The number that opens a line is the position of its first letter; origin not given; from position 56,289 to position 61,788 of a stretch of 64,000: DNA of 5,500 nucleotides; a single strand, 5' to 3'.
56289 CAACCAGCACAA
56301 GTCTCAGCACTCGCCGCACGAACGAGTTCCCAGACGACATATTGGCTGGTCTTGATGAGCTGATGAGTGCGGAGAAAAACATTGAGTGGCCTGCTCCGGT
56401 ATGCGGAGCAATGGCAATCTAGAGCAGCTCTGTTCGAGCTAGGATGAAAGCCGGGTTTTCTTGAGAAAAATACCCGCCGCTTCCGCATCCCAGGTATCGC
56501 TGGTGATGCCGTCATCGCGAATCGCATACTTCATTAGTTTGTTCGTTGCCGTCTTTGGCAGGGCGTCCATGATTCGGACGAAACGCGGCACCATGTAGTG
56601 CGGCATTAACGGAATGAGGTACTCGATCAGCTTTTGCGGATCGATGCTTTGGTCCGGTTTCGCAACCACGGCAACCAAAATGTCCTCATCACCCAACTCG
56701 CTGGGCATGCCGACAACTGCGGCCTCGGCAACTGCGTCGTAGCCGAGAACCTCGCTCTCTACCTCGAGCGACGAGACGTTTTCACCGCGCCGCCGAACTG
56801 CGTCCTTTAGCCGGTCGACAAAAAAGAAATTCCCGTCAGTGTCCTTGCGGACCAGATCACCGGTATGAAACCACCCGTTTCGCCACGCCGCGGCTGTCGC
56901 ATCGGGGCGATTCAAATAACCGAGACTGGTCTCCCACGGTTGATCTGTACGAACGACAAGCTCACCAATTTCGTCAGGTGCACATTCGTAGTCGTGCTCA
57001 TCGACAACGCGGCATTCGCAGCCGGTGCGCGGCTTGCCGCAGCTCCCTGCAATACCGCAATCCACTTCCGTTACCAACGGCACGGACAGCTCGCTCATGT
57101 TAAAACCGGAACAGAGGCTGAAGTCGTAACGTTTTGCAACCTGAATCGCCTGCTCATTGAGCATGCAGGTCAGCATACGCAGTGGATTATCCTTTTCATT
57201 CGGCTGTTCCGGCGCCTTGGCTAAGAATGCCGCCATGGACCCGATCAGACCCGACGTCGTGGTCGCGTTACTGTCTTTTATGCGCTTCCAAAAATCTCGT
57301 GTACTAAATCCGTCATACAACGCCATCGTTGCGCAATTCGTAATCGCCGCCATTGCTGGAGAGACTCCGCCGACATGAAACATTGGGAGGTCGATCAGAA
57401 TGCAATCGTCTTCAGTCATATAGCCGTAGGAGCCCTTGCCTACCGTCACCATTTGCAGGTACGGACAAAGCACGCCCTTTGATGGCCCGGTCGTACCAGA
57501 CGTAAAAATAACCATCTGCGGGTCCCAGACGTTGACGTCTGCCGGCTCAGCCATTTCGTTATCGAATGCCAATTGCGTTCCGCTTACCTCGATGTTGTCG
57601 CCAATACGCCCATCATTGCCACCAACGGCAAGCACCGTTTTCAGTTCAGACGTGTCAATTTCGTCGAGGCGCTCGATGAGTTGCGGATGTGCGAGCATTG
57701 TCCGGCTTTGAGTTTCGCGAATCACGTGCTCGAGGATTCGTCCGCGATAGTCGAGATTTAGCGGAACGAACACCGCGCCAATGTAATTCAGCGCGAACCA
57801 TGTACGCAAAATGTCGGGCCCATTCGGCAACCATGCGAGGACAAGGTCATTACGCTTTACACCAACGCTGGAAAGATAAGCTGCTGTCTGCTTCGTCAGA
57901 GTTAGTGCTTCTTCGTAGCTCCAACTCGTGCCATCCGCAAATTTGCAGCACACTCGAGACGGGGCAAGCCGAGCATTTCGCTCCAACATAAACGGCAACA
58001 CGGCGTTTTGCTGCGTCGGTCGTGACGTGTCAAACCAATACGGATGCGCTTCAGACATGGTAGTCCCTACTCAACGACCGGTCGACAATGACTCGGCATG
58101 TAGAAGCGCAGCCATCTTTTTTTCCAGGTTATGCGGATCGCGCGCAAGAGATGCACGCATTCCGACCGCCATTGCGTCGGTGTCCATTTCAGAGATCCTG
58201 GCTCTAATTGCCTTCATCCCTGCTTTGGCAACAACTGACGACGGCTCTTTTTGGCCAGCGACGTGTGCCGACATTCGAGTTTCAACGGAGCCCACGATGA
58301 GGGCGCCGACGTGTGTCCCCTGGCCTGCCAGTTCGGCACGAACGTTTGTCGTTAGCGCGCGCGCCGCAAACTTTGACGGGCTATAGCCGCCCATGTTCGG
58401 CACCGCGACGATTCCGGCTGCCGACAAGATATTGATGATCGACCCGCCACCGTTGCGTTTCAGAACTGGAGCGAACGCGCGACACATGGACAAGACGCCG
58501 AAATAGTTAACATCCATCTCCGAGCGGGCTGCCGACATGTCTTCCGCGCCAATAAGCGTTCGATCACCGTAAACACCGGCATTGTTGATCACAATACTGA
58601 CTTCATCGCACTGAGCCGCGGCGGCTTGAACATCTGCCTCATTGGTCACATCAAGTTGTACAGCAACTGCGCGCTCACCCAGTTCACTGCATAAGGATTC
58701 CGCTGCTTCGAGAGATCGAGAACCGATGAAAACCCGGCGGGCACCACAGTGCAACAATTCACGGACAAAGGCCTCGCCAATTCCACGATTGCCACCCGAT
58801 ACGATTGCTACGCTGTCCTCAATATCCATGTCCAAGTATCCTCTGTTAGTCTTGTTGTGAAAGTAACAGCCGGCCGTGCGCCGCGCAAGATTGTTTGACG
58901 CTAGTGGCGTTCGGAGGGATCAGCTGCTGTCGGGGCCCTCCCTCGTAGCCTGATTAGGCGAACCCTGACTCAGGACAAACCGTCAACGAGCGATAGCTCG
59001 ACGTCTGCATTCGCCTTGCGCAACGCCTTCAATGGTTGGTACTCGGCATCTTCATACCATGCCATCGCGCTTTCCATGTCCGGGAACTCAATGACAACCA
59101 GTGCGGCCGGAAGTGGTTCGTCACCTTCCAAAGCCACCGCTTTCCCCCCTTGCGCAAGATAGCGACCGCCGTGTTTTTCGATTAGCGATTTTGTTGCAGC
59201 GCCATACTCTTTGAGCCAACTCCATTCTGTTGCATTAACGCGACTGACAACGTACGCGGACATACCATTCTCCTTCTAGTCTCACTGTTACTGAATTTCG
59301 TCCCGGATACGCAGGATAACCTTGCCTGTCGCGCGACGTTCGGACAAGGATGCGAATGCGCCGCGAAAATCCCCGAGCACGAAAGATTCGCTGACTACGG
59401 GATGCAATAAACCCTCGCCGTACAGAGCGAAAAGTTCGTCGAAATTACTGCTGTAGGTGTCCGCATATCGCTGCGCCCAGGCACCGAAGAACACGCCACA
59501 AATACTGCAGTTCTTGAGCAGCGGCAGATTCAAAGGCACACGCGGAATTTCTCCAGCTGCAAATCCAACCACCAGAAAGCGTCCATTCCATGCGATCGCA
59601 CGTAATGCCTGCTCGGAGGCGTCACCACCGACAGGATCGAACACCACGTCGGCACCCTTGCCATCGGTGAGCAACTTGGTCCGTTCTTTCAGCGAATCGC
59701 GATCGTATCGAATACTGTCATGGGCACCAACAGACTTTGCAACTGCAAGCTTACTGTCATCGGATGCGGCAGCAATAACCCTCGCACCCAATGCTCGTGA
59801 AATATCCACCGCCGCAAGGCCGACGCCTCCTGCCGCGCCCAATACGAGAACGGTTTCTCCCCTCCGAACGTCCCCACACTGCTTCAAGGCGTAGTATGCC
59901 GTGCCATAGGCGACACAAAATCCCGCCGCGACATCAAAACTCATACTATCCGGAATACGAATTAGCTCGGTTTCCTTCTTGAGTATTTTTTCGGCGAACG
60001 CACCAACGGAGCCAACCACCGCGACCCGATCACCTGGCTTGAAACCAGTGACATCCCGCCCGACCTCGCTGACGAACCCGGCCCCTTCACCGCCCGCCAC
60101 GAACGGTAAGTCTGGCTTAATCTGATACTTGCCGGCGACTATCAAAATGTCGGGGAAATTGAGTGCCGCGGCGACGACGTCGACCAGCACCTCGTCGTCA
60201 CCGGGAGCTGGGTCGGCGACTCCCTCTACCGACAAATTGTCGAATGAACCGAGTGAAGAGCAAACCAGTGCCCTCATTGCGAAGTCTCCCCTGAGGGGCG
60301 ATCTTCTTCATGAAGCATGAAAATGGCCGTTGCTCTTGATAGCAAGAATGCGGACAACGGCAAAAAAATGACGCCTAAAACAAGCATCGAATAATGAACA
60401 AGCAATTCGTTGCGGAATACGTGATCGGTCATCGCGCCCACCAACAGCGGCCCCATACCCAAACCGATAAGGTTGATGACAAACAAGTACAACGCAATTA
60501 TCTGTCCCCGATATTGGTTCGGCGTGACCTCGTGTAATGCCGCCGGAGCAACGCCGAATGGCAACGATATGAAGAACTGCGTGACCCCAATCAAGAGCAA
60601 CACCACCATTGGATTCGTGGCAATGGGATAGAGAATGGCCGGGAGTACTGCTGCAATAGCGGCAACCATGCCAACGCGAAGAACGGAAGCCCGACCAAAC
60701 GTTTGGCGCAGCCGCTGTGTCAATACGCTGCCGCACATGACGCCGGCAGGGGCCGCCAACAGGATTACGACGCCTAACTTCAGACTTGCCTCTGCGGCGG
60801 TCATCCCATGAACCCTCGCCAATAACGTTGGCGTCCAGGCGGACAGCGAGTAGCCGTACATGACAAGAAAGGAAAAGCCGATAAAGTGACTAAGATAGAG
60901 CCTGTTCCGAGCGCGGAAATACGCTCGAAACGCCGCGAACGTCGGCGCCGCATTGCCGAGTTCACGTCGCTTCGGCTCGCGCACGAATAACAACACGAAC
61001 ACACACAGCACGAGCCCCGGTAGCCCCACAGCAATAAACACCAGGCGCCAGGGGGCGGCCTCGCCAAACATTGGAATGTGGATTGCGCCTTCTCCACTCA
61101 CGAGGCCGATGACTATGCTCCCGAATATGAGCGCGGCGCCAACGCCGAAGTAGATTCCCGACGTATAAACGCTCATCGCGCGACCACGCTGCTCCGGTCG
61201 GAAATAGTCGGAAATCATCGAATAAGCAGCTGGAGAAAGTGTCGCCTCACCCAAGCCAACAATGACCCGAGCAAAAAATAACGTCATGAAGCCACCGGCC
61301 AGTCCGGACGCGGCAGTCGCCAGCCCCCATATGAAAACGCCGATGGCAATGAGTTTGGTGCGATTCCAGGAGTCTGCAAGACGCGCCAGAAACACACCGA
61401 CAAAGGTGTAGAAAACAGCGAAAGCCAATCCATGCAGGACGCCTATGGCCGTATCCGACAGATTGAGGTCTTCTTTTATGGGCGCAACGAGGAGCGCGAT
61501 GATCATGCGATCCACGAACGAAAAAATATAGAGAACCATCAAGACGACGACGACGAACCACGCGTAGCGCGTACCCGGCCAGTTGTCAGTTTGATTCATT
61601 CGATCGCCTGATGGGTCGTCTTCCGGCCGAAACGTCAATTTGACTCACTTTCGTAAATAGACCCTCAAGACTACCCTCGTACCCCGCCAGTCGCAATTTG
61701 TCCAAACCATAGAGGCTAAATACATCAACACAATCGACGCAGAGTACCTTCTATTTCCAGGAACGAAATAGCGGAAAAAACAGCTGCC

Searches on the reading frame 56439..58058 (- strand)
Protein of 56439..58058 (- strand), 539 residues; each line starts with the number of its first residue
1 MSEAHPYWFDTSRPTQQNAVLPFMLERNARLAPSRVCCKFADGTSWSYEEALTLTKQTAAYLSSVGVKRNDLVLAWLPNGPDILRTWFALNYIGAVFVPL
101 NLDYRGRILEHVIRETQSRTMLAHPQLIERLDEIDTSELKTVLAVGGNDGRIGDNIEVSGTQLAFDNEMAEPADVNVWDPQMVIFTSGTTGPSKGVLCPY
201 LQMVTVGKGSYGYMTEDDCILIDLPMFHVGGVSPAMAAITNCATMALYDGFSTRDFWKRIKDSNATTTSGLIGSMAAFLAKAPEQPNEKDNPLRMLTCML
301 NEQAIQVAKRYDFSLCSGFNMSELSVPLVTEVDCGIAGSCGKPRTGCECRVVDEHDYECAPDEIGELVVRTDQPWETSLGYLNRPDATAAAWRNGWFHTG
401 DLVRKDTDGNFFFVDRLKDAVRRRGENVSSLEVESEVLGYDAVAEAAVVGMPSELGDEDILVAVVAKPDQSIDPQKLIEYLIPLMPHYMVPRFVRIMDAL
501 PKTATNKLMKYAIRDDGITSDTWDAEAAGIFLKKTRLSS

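Call 14: search_protein_families(library=pfam, proteins=[window:56439-58058:-], max_evalue=0.00001)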
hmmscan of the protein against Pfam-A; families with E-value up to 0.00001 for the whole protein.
window:56439-58058:- (539 aa): 2 families
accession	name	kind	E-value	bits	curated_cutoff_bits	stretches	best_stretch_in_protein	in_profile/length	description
PF00501.34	AMP-binding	-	2.6e-50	171.8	29.9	1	25-373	1-378/384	AMP-binding enzyme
PF13193.12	AMP-binding_C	-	1e-13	52.4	24.5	1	432-507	1-76/76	AMP-binding enzyme C-terminal domain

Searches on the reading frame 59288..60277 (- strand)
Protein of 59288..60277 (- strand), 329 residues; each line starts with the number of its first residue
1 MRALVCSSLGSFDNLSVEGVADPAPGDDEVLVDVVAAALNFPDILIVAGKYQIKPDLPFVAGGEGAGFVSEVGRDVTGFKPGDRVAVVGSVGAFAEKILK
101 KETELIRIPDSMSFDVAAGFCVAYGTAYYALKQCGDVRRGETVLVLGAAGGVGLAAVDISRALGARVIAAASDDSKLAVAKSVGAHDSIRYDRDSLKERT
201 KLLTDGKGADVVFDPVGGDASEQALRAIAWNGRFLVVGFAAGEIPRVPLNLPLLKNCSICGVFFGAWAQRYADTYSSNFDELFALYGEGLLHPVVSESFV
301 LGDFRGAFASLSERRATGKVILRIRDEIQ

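Call 29: search_protein_families(library=pfam, proteins=[window:59288-60277:-], max_evalue=0.0001)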
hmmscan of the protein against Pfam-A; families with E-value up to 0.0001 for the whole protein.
window:59288-60277:- (329 aa): 3 families
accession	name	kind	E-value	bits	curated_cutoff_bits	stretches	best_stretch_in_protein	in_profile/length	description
PF00107.32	ADH_zinc_N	-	1.4e-28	99.9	31.8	1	151-270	1-119/129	Zinc-binding dehydrogenase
PF08240.17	ADH_N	-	1.8e-16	60.7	23.5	1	26-110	1-104/104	Alcohol dehydrogenase GroES-like domain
PF13602.12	ADH_zinc_N_2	-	2.9e-16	61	27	1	184-322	2-134/134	Zinc-binding dehydrogenase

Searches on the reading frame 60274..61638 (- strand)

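Call 29: search_protein_families(library=pfam, proteins=[window:60274-61638:-], max_evalue=0.0001)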
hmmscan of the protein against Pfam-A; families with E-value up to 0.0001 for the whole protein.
window:60274-61638:- (454 aa): 3 families
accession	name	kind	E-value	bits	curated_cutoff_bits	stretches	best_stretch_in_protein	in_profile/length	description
PF07690.21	MFS_1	-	5.9e-46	157.4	33.4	1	33-397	1-347/347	Major Facilitator Superfamily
PF00083.30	Sugar_tr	-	9.9e-10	38.3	22.3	1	75-222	56-194/452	Sugar (and other) transporter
PF03137.26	OATP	-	2.8e-08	33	25.8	0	119-334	135-379/545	Organic Anion Transporter Polypeptide (OATP) family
